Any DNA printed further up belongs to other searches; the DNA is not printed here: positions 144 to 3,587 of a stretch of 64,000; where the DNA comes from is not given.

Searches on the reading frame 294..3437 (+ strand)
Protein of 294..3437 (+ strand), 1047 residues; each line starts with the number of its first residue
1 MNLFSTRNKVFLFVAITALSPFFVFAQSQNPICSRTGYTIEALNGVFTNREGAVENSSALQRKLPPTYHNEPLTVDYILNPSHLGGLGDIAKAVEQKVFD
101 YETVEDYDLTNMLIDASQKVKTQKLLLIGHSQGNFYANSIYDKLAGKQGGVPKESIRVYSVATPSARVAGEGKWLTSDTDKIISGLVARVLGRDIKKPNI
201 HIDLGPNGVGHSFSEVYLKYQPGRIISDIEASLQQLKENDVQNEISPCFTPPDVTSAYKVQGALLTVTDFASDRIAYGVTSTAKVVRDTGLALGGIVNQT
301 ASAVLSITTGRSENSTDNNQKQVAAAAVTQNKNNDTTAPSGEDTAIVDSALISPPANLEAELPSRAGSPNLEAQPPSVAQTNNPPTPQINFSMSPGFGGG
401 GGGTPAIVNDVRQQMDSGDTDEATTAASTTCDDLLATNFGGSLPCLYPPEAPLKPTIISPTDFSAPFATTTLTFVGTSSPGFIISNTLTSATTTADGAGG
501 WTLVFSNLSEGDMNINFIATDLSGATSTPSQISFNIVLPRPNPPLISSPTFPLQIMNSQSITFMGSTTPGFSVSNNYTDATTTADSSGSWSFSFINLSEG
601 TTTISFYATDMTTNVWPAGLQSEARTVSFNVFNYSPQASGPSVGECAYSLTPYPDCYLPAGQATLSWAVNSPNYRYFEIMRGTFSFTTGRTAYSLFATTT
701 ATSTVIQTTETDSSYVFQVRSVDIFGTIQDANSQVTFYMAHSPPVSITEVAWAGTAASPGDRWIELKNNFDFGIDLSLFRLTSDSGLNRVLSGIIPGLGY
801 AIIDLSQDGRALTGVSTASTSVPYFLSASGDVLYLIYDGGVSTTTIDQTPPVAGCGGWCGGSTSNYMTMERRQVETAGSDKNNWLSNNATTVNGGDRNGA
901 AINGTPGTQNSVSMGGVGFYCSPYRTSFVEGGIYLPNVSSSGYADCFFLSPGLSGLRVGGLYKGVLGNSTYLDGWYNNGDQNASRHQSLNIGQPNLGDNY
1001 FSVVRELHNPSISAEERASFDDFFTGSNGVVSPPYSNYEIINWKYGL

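Call 65: search_protein_families(library=pfam, proteins=[window:294-3437:+], max_evalue=0.0001)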
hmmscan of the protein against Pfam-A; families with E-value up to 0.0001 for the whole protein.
window:294-3437:+ (1047 aa): 1 family
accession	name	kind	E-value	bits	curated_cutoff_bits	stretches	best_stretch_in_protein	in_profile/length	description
PF19077.6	Big_13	-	2.5e-05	25.1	27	0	473-536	30-100/102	Bacterial Ig-like domain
